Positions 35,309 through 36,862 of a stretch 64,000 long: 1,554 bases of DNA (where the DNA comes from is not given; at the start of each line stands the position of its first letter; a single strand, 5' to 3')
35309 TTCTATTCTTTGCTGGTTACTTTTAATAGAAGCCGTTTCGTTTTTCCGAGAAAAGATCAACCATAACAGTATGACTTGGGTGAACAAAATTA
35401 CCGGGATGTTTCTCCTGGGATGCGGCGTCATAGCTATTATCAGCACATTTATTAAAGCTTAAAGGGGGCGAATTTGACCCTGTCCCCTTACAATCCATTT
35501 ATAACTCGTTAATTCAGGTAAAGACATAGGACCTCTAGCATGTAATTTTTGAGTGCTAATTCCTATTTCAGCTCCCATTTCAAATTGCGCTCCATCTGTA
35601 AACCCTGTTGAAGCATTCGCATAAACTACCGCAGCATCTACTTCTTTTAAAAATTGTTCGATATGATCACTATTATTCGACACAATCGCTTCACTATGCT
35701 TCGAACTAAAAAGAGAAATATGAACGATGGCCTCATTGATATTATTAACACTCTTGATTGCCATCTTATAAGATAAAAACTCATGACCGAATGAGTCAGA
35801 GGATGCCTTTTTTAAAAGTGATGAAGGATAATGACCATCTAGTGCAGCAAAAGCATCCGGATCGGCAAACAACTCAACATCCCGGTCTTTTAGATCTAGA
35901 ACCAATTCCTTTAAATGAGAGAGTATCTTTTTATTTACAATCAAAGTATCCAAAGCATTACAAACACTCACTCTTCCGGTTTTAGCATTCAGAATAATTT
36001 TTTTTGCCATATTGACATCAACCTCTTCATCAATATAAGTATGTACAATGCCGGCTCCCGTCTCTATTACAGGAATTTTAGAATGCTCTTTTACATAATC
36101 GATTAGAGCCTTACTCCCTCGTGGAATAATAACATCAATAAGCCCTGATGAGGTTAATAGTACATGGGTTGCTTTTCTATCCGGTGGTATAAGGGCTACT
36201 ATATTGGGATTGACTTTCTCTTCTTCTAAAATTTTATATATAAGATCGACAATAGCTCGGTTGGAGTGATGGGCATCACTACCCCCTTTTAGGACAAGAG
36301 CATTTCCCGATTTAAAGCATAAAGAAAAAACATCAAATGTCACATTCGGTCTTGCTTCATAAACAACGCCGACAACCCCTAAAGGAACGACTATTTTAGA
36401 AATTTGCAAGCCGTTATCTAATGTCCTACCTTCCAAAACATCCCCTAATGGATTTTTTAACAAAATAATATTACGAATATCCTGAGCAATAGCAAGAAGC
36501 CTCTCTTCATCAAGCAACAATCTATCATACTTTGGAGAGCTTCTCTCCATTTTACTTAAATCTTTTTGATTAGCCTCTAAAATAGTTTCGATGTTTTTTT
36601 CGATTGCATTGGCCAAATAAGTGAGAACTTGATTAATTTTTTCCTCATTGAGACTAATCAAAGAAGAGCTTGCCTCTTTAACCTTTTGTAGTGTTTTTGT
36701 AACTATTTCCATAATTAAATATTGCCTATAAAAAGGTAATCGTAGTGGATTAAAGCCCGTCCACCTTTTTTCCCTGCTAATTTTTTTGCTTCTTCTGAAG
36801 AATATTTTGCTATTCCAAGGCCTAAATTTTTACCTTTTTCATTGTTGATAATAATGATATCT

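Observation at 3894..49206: IS605-family TnpB/omegaRNA system: all nucleases dead, but the RE (guide-RNA) module persists in eight copies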

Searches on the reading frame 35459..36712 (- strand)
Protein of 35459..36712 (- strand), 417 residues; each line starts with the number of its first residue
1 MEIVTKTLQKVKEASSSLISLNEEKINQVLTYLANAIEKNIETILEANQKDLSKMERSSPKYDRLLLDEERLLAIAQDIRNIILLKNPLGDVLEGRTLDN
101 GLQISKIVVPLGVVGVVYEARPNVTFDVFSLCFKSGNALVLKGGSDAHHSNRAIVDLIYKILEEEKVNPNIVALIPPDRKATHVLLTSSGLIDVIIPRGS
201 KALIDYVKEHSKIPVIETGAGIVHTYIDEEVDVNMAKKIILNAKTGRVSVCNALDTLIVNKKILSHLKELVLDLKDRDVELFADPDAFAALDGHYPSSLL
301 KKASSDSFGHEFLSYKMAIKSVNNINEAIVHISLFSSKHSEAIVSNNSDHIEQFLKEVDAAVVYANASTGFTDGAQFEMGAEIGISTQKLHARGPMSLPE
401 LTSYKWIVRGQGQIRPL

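Call 14: search_protein_families(library=ncbifam, proteins=[window:35459-36712:-])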
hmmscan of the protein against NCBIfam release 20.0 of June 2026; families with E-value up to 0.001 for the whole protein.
window:35459-36712:- (417 aa): 10 families
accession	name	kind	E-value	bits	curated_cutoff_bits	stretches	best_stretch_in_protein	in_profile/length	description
NF001221.0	PRK00197.1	equivalog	1.6e-157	524.6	289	1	3-415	6-417/418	glutamate-5-semialdehyde dehydrogenase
TIGR00407.1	proA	equivalog_domain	1.2e-131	439.2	317.45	1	12-405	2-398/398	glutamate-5-semialdehyde dehydrogenase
TIGR01092.1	P5CS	equivalog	5.4e-91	305.9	796.75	1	11-414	295-694/715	delta l-pyrroline-5-carboxylate synthetase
NF010378.0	PRK13805.1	equivalog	5.3e-11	41.1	951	1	99-270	99-272/872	bifunctional acetaldehyde-CoA/alcohol dehydrogenase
NF047625.1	AcylSulfactDhSauS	equivalog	6.9e-11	41.6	600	1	103-263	95-256/464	acylating sulfoacetaldehyde dehydrogenase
TIGR02518.1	EutH_ACDH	equivalog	3e-09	36.3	620.1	1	8-261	14-257/488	acetaldehyde dehydrogenase (acetylating)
NF011927.0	PRK15398.1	subfamily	7.9e-07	28.1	403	1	96-270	116-291/465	aldehyde dehydrogenase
NF052305.1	DioxValDhHalo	equivalog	8e-05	21.7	750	0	108-273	139-306/483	2,5-dioxovalerate dehydrogenase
NF050084.1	pip_6_carb_DH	equivalog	9.5e-05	21.5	730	1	105-271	112-283/475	L-piperidine-6-carboxylate dehydrogenase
NF042993.1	AlphKGSA_gudD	equivalog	0.00014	20.8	770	0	4-273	44-305/481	alpha-ketoglutaric semialdehyde dehydrogenase GucD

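Call 33: list_cluster_members(proteins=[window:35462-36712:-, window:38017-38622:-, window:43142-43846:-, window:52485-53693:+, window:29456-30730:+, window:49813-52473:+])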
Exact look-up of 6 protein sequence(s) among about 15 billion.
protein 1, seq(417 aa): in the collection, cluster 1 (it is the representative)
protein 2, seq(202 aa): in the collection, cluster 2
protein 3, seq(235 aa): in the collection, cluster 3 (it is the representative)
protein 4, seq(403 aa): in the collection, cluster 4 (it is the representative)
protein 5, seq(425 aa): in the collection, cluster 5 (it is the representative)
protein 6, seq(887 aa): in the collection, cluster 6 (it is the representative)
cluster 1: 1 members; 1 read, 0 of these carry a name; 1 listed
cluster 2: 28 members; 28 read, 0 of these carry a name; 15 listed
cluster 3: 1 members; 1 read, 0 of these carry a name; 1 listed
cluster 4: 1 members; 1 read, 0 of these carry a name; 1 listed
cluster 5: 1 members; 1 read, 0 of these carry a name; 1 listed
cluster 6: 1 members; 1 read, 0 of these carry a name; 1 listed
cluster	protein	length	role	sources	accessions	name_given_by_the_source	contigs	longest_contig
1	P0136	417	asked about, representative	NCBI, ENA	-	-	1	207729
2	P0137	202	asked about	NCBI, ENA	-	-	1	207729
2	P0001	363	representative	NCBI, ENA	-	-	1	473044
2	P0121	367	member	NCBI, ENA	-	-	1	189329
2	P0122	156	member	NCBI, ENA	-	-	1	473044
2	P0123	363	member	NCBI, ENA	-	-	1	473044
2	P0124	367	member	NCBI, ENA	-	-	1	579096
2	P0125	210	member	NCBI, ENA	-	-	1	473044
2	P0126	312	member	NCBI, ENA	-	-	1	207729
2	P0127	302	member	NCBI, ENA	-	-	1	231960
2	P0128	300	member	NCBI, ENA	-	-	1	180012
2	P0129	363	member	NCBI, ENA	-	-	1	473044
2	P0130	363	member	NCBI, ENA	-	-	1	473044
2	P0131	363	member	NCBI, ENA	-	-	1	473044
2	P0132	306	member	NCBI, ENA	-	-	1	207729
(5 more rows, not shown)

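Call 63: find_homologous_proteins(query=P0136, max_evalue=1e-50)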
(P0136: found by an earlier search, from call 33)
Query P0136 (417 aa): 8000 proteins with E <= 1e-50 among 8000 candidates; the best 120 are listed.
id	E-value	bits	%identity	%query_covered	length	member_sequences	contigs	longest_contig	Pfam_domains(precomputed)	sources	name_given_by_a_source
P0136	1.2e-264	895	100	100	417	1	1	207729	PF00171.28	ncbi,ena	-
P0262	1.7e-166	572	65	98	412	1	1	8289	PF00171.28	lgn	-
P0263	9.2e-163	560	61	99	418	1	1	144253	PF00171.28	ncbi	-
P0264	4.0e-162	558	63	98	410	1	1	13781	PF00171.28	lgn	-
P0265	1.4e-161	556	62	100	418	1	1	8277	PF00171.28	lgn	-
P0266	1.0e-160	553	62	98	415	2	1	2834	PF00171.28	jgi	jgi:glutamate-5-semialdehyde dehydrogenase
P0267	1.2e-160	553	61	100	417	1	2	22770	PF00171.28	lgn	-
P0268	1.6e-160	553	62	98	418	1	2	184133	PF00171.28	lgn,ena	-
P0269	1.2e-159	550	61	100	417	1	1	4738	PF00171.28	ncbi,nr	ncbi:MAG: glutamate-5-semialdehyde dehydrogenase [Flammeovirgaceae bacterium]|nr:glutamate-5-semiald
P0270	1.8e-159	549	62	98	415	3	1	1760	PF00171.28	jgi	jgi:glutamate-5-semialdehyde dehydrogenase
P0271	2.3e-159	549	62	100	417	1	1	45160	PF00171.28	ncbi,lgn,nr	ncbi:glutamate-5-semialdehyde dehydrogenase [Candidatus Peregrinibacteria bacterium]|nr:glutamate-5-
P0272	2.6e-159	549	61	99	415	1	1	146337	PF00171.28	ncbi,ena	-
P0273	2.7e-159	549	62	98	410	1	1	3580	PF00171.28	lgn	-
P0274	3.0e-159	548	60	99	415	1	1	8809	PF00171.28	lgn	-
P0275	4.1e-159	548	63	99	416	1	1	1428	PF00171.28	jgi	jgi:glutamate-5-semialdehyde dehydrogenase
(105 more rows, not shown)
